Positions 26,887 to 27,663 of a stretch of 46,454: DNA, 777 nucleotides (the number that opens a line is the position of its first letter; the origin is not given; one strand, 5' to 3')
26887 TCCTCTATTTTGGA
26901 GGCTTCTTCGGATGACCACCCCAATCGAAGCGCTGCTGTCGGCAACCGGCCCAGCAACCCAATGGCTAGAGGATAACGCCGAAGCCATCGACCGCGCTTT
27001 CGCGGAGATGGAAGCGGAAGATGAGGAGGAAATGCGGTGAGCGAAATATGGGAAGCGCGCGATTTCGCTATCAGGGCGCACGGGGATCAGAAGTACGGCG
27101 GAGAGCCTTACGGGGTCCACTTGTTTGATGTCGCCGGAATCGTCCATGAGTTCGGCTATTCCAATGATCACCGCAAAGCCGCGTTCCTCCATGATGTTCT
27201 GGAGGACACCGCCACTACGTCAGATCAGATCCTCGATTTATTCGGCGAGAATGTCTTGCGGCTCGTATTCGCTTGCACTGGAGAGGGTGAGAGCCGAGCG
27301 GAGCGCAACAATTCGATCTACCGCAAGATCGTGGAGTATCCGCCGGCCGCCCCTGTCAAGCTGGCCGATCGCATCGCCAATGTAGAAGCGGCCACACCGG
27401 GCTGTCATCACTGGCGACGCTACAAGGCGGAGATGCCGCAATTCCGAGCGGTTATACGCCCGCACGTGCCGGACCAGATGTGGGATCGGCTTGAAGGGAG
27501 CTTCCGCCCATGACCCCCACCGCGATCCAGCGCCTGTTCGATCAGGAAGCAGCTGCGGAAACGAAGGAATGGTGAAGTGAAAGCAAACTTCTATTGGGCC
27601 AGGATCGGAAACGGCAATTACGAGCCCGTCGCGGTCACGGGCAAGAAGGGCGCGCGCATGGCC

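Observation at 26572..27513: Phage-encoded single-domain HD alarmone-hydrolase-like protein coupled to a string of micro-proteins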

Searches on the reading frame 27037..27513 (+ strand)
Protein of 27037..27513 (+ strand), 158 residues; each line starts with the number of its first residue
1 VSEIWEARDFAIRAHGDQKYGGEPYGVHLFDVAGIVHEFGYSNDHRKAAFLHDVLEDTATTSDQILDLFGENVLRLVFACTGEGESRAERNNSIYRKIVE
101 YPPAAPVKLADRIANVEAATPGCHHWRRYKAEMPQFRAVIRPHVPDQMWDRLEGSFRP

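Call 3: search_protein_families(library=pfam, proteins=[window:27037-27513:+], max_evalue=1)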
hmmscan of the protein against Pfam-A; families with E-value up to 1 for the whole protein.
window:27037-27513:+ (158 aa): 2 families
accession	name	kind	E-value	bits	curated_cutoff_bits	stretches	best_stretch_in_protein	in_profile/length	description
PF13328.12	HD_4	-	5.4e-13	49.4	27.2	1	7-89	1-83/156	HD domain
PF01966.28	HD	-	0.042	14.6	22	1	27-63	3-63/116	HD domain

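Call 4: search_protein_families(library=ncbifam, proteins=[window:27037-27513:+], max_evalue=1)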
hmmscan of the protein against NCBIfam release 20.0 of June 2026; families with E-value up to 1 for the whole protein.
window:27037-27513:+ (158 aa): 3 families
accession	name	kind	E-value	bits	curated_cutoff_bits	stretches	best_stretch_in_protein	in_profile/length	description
TIGR00691.1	spoT_relA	subfamily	3.4e-16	58.7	499.2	1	9-117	3-120/687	RelA/SpoT family protein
NF008303.0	PRK11092.1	equivalog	2.3e-09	36.1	947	1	13-78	32-98/702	bifunctional GTP diphosphokinase/guanosine-3',5'-bis pyrophosphate 3'-pyrophosphohydrolase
TIGR03276.1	Phn-HD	hypoth_equivalog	0.022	14.3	214.6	1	13-54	12-55/179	phosphonate degradation HD-domain oxygenase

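Call 5: search_protein_families(library=phrogs, proteins=[window:27037-27513:+], max_evalue=0.1)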
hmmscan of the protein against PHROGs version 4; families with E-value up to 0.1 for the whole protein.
window:27037-27513:+ (158 aa): 3 families
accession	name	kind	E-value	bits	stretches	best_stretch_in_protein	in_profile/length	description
phrog_990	-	other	1.9e-30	107.4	1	6-145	157-300/374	metal-dependent phosphohydrolase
phrog_32047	-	other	2.1e-11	44.7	1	7-80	27-105/301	phosphohydrolase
phrog_15275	-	unknown function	2.6e-06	28.3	1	7-119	33-151/223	-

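Call 10: search_dna_similar(query=window:27037-27513:+, collection=phages, mode=protein, max_rows=40)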
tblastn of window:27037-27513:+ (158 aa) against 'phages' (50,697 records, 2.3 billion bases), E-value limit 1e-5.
Records with a match: 215; places in all: 215; records where one place covers at least 80% of the query: 60.
Best place of each record, by identity: <60% 215.
By first word of the organism name: Pseudomonas 65; Caulobacter 39; Vibrio 39; Bacteriophage 15; Brevundimonas 8; Salmonella 7; Dickeya 6; Nodularia 5; Escherichia 4; Rhizobium 3; and 16 more.
By host as written in the record: - 52; Pseudomonas aeruginosa 23; Caulobacter vibrioides CB15 22; Pseudomonas aeruginosa PAO1 8; Caulobacter crescentus NA1000 6; Caulobacter vibrioides 6; Caulobacter crescentus 6; Brevundimonas pondensis LVF1 6; and 58 more.
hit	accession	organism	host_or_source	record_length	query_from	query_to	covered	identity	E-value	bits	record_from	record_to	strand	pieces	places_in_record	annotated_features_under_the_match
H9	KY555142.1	Caulobacter phage Ccr10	Caulobacter crescentus NA1000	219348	9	156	94%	45.7%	2e-31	123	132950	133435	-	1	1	hypothetical protein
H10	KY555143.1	Caulobacter phage Ccr2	Caulobacter crescentus NA1000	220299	9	156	94%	45.7%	2e-31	123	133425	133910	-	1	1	hypothetical protein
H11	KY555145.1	Caulobacter phage Ccr29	Caulobacter crescentus NA1000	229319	9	156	94%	45.7%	2e-31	123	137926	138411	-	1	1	GTP pyrophosphokinase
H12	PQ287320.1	Caulobacter phage BL57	Caulobacter vibrioides CB15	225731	10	156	93%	46.0%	2e-30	120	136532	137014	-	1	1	hypothetical protein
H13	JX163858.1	Caulobacter phage phiCbK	Caulobacter crescentus CB15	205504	9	156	94%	45.1%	5e-31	122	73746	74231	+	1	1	SpoT/RelA family (p)ppGpp synthetase I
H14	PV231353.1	Caulobacter phage RBC57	Caulobacter vibrioides CB15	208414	9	156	94%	45.1%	5e-31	122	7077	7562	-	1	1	hypothetical protein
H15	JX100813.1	Caulobacter phage phiCbK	Caulobacter vibrioides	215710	9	156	94%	45.1%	5e-31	122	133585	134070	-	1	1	putative HD-domain/PDEase-like protein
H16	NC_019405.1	Caulobacter phage phiCbK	Caulobacter vibrioides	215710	9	156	94%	45.1%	5e-31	122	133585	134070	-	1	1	metal-dependent phosphohydrolase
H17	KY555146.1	Caulobacter phage Ccr32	Caulobacter crescentus NA1000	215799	9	156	94%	45.1%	5e-31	122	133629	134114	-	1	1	GTP pyrophosphokinase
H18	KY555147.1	Caulobacter phage Ccr34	Caulobacter crescentus NA1000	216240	9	156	94%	45.1%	5e-31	122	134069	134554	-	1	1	GTP pyrophosphokinase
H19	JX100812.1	Caulobacter virus Magneto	Caulobacter crescentus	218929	9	156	94%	45.1%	5e-31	122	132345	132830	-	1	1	putative HD-domain/PDEase-like protein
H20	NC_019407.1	Caulobacter virus Magneto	Caulobacter crescentus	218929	9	156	94%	45.1%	5e-31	122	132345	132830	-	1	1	metal-dependent phosphohydrolase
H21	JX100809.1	Caulobacter phage CcrSwift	Caulobacter vibrioides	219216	9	156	94%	45.1%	5e-31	122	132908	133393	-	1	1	putative HD-domain/PDEase-like protein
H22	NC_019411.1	Caulobacter phage CcrSwift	Caulobacter vibrioides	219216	9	156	94%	45.1%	5e-31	122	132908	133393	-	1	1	metal-dependent phosphohydrolase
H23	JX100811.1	Caulobacter virus Karma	Caulobacter crescentus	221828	9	156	94%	45.1%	5e-31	122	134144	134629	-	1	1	putative HD-domain/PDEase-like protein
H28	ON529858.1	Brevundimonas phage vB_BgoS-Bajun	Brevundimonas goettingensis LVF2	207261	10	152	91%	45.9%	1e-29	118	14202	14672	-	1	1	GTP pyrophosphokinase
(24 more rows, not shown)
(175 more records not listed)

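Call 12: search_solved_structures(query=window:27037-27513:+, max_evalue=0.01, show_alignments=3)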
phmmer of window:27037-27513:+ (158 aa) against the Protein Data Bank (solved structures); distinct sequences matched with E-value up to 0.01: 22.
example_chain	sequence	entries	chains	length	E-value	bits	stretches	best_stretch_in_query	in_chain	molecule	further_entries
7qps_A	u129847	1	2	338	5e-11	46.3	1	4-117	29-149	ACT domain protein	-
3nr1_A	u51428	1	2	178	7.1e-11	45.8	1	3-119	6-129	HD domain-containing protein 3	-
7qpr_A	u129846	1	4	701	1.7e-10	44.6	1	4-117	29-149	ACT domain protein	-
5vxa_A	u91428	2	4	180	7.1e-10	42.5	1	3-119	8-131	Guanosine-3',5'-bis(diphosphate) 3'-pyrophosphohydrolase MESH1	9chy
7oiw_A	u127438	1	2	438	7.5e-10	42.4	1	10-118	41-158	GTP pyrophosphokinase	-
8acu_A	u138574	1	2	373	1.4e-09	41.6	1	10-117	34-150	GTP pyrophosphokinase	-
6yxa_A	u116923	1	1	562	3e-09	40.5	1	10-117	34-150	GTP pyrophosphokinase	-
5xnx_A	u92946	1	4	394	1.1e-08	38.7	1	6-117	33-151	Bifunctional (p)ppGpp synthase/hydrolase RelA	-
1vj7_A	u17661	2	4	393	1.2e-08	38.5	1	6-118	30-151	Bifunctional RELA/SPOT | Bifunctional (p)ppGpp synthase/hydrolase RelA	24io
6yvc_A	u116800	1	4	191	6.1e-08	36.2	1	8-119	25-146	Bifunctional (P)ppGpp synthetase/guanosine-3',5'-bis(Diphosphate) 3'-pyrophosphohydrolase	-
4yf1_A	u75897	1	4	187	6.4e-08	36.2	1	6-82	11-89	Lmo0812 protein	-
6z3n_AAA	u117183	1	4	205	7.7e-08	35.9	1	8-119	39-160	Hydrolase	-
6z3o_AAA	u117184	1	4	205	2e-07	34.5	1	8-119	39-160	Small Alarmone Hydrolase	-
8fr8_I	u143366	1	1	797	2.4e-06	31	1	7-117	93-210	GTP pyrophosphokinase RelA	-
6s2t_A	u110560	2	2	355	3.2e-06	30.7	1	3-117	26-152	(P)ppGpp synthetase I, SpoT/RelA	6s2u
7smg_A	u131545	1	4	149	0.0019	21.6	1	6-86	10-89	(p)ppApp hydrolase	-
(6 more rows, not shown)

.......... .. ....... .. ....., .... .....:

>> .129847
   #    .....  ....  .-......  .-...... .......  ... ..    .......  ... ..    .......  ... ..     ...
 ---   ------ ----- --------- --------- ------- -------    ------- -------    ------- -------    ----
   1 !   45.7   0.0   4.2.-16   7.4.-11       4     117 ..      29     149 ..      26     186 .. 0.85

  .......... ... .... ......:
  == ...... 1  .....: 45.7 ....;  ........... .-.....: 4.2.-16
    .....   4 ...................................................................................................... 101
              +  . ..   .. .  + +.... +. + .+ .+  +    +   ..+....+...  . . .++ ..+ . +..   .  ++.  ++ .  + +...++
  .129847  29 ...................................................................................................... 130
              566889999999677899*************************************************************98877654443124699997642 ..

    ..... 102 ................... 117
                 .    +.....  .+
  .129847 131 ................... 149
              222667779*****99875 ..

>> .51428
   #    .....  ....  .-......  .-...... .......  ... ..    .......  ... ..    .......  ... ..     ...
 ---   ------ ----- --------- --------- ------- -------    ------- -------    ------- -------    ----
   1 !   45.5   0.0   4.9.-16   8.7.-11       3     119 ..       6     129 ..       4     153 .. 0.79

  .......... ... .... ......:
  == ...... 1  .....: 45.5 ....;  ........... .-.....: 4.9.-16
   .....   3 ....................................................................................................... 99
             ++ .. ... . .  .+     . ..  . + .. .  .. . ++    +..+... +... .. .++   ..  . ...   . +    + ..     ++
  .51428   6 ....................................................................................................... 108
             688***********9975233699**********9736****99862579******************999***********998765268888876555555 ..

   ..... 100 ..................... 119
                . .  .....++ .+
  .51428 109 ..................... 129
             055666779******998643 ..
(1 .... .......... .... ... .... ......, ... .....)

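Call 16: find_related_loci(query=window:27037-27513:+, collection=genome_contigs, flank=4000)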
Query window:27037-27513:+ (158 aa) in genome_contigs; peptide patterns used: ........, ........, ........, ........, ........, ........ (x = any residue, [..] = any of these).
235 stretches matched a pattern; 1 encode a relative of the query (tblastn E <= 1e-3); 1 distinct loci.
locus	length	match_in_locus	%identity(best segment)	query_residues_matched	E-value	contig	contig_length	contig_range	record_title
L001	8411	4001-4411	32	1-128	6e-12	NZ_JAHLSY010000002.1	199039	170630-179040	Hydrogenophilus thiooxidans strain SS56 contig-100_1, whole genome shotgun sequence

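Call 17: find_homologous_proteins(query=window:27037-27513:+, max_evalue=0.00001)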
Query window:27037-27513:+ (158 aa): 253 proteins with E <= 0.00001 among 283 candidates; the best 120 are listed.
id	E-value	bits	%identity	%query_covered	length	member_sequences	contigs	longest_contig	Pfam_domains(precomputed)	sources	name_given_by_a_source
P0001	1.1e-104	366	99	100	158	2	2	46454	PF13328.13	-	-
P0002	4.7e-83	295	81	100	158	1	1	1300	PF13328.13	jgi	jgi:(p)ppGpp synthase/HD superfamily hydrolase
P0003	1.3e-74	268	76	99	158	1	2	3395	PF13328.13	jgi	jgi:(p)ppGpp synthase/HD superfamily hydrolase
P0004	4.7e-73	263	76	96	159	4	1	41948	PF13328.13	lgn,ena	-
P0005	7.7e-73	262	74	100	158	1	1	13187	PF13328.13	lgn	-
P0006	1.4e-71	258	73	100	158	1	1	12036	PF13328.13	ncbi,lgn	-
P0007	4.2e-71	256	74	99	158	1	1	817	PF13328.13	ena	-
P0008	1.8e-70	254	74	99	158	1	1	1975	PF13328.13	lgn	-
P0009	4.2e-70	253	72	99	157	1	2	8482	PF13328.13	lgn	-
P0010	4.2e-70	253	72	99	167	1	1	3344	PF13328.13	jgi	jgi:(p)ppGpp synthase/HD superfamily hydrolase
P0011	1.3e-69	252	71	99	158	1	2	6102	PF13328.13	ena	-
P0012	3.0e-69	250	73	99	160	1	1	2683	PF13328.13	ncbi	-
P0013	5.1e-68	246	71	100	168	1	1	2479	PF13328.13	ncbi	-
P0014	6.3e-68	246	69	100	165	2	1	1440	PF13328.13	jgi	-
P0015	1.1e-67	245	70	99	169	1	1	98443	PF13328.13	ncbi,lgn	-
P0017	1.0e-63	232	69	99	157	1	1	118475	PF13328.13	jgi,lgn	jgi:(p)ppGpp synthase/HD superfamily hydrolase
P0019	4.3e-61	224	67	99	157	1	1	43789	PF13328.13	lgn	-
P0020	6.2e-58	214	64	99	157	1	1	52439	PF13328.13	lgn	-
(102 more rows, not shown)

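Call 18: find_encoding_contigs(protein=P0004, flank=4000, max_places=2)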
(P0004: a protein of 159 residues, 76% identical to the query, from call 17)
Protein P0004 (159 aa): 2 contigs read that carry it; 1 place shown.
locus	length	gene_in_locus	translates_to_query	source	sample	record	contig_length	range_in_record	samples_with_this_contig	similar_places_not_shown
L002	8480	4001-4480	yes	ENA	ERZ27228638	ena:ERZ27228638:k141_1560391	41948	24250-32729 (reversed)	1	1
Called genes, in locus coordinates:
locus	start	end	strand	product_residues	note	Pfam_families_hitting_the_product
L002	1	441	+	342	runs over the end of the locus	-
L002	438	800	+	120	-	-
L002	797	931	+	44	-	-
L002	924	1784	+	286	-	-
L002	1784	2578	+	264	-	PF01507:PAPS_reduct (weak)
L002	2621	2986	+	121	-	-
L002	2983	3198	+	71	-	-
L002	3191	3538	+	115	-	-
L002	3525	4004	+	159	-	-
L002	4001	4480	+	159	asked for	PF13328:HD_4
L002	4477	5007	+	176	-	-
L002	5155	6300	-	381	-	PF13356:Arm-DNA-bind_3, PF22022:Phage_int_M, PF00589:Phage_integrase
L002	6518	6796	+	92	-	-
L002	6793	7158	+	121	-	-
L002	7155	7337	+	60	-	-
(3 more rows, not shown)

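Call 19: find_encoding_contigs(protein=P0015, flank=4000, max_places=2)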
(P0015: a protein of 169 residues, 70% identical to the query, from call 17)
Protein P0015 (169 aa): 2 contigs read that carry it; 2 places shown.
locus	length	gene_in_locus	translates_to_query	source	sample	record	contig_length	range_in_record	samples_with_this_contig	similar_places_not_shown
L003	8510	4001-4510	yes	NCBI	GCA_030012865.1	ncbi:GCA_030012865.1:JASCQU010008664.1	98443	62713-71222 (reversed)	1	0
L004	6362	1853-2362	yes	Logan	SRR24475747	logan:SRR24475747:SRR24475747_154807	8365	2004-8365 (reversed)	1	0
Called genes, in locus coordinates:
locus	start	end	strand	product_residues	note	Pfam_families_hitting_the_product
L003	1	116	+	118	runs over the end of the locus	-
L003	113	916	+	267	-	-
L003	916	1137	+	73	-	-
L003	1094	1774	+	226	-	PF05272:VapE-like_dom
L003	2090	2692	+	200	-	-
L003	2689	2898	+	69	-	-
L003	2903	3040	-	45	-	-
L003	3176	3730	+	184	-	PF08719:NADAR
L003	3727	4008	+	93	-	-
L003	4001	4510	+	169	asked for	PF13328:HD_4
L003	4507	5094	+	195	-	-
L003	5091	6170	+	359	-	PF01555:N6_N4_Mtase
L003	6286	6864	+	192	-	-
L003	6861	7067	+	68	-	-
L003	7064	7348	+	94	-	-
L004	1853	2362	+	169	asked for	PF13328:HD_4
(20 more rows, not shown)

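Call 20: find_encoding_contigs(protein=P0017, flank=4000, max_places=2)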
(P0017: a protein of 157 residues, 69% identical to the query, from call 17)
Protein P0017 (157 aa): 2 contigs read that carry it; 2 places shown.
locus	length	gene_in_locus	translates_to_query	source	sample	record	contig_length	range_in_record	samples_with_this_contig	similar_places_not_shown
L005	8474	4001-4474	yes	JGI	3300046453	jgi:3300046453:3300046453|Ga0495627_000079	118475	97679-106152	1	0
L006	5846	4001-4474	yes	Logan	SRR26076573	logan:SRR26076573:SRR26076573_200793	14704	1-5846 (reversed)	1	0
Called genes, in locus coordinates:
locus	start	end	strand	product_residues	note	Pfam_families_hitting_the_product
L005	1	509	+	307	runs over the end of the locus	PF09588:YqaJ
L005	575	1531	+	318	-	PF03837:RecT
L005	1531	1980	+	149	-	-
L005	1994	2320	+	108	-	-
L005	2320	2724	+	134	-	-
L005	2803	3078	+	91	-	-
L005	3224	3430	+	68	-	-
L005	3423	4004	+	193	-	-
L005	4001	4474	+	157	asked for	PF13328:HD_4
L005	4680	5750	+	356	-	PF00589:Phage_integrase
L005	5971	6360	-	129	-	-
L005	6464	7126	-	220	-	PF00730:HhH-GPD, PF00633:HHH, PF10576:EndIII_4Fe-2S (weak)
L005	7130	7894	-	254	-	PF01113:DapB_N, PF05173:DapB_C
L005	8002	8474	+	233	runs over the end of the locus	PF02146:SIR2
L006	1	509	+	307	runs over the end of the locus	PF09588:YqaJ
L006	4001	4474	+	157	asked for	PF13328:HD_4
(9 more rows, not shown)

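Call 21: find_encoding_contigs(protein=P0020, flank=4000, max_places=2)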
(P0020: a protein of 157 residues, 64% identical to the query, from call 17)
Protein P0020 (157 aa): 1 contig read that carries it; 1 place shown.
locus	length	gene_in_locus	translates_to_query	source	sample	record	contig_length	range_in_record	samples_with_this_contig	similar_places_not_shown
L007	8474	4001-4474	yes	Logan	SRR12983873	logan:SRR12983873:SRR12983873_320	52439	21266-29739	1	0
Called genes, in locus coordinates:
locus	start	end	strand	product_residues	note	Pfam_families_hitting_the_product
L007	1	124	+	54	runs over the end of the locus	-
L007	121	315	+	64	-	-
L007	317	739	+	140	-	-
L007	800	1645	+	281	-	-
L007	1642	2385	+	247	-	PF04404:ERF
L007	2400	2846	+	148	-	PF00436:SSB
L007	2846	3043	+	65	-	-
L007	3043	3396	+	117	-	PF06147:DUF968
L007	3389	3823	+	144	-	-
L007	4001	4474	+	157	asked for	PF13328:HD_4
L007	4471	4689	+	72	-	-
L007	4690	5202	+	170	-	-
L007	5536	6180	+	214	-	-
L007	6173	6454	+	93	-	-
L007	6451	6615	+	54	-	-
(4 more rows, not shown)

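Call 22: find_encoding_contigs(protein=P0005, flank=4000, max_places=2)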
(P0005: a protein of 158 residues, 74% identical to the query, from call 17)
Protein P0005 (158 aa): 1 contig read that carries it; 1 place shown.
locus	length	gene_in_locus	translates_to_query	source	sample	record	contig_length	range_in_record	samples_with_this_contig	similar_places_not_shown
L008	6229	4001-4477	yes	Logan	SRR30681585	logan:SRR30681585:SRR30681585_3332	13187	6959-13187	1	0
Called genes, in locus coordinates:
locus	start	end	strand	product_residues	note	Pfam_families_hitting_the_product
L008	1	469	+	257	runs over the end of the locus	PF00145:DNA_methylase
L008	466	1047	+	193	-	-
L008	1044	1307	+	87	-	-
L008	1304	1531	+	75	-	-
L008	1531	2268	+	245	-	PF01555:N6_N4_Mtase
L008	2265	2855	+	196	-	-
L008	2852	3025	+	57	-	-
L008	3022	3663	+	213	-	-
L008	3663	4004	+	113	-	PF11750:DUF3307 (weak)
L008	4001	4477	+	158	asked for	PF13328:HD_4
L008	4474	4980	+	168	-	-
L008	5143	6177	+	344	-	PF00589:Phage_integrase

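Call 23: find_encoding_contigs(protein=P0006, flank=4000, max_places=2)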
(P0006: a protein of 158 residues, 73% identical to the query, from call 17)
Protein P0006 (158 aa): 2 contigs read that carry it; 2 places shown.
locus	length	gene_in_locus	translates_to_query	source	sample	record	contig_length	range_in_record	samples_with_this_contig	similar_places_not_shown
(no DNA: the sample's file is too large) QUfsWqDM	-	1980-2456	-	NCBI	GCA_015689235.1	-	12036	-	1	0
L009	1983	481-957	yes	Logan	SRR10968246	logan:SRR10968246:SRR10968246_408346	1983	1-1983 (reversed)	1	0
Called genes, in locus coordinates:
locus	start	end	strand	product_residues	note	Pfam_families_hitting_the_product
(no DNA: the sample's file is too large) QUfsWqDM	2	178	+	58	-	?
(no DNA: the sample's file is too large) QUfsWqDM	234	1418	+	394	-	PF00145:DNA_methylase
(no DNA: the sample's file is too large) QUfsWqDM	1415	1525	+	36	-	-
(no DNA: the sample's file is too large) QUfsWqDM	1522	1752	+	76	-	-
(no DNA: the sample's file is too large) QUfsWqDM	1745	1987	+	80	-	-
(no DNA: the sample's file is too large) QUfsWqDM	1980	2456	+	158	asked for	PF13328:HD_4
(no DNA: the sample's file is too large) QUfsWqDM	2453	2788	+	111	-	-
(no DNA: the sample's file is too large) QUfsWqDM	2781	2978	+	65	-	-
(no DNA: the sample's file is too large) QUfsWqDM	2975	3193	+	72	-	-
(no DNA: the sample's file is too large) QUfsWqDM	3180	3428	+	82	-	-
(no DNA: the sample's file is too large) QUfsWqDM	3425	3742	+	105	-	-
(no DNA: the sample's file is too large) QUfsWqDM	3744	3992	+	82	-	-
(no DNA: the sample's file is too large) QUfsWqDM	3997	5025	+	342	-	PF00589:Phage_integrase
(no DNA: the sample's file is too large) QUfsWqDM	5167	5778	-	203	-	PF00034:Cytochrom_C, PF13442:Cytochrome_CBB3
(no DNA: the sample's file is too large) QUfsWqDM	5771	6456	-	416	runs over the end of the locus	PF00174:Oxidored_molyb, PF03404:Mo-co_dimer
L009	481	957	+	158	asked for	PF13328:HD_4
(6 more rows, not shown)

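Call 24: find_encoding_contigs(protein=P0019, flank=4000, max_places=2)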
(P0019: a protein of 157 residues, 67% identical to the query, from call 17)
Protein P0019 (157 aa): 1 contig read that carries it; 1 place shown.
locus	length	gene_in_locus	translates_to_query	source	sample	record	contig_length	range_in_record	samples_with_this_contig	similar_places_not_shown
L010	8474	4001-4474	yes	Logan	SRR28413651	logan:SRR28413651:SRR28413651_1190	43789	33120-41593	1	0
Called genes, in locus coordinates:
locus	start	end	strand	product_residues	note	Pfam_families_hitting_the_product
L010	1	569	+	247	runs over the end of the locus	-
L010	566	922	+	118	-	PF06147:DUF968, PF16784:HNHc_6 (weak)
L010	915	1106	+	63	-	-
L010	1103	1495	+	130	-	PF05772:NinB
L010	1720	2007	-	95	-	-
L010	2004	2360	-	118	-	-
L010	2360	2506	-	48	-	-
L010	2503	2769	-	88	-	-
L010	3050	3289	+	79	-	-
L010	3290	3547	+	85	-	-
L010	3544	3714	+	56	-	-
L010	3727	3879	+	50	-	-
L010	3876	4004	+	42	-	-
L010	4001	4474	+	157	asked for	PF13328:HD_4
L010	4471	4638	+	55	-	-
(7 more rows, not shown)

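Call 25: find_encoding_contigs(protein=P0009, flank=4000, max_places=2)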
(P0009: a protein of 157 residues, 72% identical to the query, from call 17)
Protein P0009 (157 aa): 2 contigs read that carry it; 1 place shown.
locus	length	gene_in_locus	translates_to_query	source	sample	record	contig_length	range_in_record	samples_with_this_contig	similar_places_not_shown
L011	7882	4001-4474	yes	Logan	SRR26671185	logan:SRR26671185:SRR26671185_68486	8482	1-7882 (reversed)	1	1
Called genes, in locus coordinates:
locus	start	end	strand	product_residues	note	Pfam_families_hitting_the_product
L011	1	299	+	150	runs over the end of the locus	-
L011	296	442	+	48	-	-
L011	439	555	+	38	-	-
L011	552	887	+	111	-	PF06147:DUF968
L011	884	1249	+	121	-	-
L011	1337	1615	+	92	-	PF27050:Phage_P22_Y8K6 (weak)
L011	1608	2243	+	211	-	-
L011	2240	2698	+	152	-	-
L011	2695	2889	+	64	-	-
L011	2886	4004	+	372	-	-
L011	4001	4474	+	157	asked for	PF13328:HD_4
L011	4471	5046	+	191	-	-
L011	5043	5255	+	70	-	-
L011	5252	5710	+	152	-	-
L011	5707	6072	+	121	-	PF00565:SNase (weak)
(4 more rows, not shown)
